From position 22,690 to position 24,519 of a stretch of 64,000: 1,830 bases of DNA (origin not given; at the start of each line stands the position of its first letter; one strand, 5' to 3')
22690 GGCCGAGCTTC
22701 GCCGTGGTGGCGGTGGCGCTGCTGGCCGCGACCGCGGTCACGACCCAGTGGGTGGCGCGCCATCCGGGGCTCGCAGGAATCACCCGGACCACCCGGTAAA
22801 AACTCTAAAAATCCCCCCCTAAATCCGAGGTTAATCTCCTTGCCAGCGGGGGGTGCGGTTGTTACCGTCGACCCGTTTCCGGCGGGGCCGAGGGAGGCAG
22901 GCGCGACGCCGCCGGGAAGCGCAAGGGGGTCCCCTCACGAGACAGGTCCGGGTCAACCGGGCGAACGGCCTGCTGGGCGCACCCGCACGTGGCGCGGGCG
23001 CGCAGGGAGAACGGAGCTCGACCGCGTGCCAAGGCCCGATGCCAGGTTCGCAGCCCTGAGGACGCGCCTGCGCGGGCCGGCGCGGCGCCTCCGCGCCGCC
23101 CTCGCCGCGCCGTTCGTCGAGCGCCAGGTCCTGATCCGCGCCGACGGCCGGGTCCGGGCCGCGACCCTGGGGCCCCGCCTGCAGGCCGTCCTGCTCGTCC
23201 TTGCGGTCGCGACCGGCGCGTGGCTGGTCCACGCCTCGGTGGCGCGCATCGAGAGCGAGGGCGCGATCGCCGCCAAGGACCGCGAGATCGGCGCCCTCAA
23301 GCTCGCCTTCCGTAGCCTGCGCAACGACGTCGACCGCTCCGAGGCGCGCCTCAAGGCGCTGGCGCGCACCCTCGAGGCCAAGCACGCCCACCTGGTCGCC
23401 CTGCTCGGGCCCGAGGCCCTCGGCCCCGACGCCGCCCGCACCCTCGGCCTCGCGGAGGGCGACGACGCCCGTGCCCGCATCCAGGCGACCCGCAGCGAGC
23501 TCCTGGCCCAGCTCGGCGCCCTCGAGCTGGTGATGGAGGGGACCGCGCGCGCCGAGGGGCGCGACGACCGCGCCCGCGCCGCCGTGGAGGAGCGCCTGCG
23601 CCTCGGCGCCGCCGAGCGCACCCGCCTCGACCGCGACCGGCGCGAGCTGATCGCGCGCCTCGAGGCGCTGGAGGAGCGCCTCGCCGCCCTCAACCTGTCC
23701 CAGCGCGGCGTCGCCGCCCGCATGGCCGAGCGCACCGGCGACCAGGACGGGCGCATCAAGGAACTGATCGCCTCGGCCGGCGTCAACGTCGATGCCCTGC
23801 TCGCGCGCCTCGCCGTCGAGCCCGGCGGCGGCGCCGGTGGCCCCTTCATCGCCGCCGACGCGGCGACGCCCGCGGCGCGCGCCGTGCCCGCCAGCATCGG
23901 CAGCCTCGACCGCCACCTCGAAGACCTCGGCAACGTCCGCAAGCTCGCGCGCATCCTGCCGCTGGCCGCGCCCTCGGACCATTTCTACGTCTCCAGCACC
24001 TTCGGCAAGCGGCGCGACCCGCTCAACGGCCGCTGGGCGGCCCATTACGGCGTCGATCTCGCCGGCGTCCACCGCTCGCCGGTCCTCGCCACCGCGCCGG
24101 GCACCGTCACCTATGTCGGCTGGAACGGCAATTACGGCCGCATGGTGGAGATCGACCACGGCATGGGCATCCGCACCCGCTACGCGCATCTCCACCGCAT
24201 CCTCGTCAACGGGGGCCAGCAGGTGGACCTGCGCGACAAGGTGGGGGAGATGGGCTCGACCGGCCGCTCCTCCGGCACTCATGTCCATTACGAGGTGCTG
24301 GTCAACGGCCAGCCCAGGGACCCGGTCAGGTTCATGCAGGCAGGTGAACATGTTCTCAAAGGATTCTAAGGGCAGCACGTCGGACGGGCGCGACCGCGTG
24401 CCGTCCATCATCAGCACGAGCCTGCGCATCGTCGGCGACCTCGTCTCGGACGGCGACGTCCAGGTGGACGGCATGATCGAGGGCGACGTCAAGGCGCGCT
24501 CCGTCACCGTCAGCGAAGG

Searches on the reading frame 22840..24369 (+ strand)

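Call 17: search_protein_families(library=pfam, proteins=[window:22840-24369:+])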
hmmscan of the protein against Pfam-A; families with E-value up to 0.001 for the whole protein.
window:22840-24369:+ (509 aa): 1 family
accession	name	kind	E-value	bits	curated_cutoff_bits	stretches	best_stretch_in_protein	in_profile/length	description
PF01551.29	Peptidase_M23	-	2.5e-29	101.7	28.7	1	401-495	2-96/96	Peptidase family M23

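Call 18: search_protein_families(library=ncbifam, proteins=[window:22840-24369:+])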
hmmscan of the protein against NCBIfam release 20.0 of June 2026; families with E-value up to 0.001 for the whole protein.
window:22840-24369:+ (509 aa): 13 families
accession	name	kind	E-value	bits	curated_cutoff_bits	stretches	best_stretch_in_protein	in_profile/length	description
NF008652.0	PRK11649.1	equivalog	3.9e-27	95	341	1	380-496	290-407/439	murein DD-endopeptidase MepM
NF053825.1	PdgNdpepShyA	equivalog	8.4e-24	84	700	1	379-497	272-391/425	peptidoglycan DD-endopeptidase ShyA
NF053824.1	PdgNdpepShyC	equivalog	6.5e-23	81.3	700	1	375-495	268-389/429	peptidoglycan DD-endopeptidase ShyC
NF052336.1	PdgHdaseHSB100310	equivalog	8e-20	71.4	500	1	384-491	43-146/316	peptidoglycan hydrolase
NF052530.1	Heli_ShapePgp3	exception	1.6e-18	66.8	300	1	384-500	149-265/270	peptidoglycan metallopeptidase Pgp3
NF052529.1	PG_M23_Pgp6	exception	2.8e-18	65.8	600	1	401-499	334-432/452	peptidoglycan metallopeptidase Pgp6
NF040883.1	amid_act_ActS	equivalog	2.5e-15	56.4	375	1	403-500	137-234/242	amidase activator ActS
NF053738.1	S2SprSpoIIQBc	equivalog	1.8e-14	54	250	1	398-500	118-224/232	stage II sporulation protein SpoIIQ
NF008123.1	PRK10871.1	equivalog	5.8e-14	52.3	311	1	402-499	265-362/365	murein hydrolase activator NlpD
NF050804.1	CellDivDipMCaul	equivalog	3.4e-11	42.7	900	1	403-495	529-622/634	cell division endopeptidase DipM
NF041208.1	celldiv_DipM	equivalog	3.3e-08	33.2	740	1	402-500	319-418/419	cell division endopeptidase DipM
NF047755.1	LIC_10271_M23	exception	7.8e-07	29.1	180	1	400-472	115-187/207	LIC_10271 family cell wall hydrolase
NF008644.1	PRK11637.1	equivalog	1.8e-06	27.2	270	1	404-497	288-381/385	murein hydrolase activator EnvC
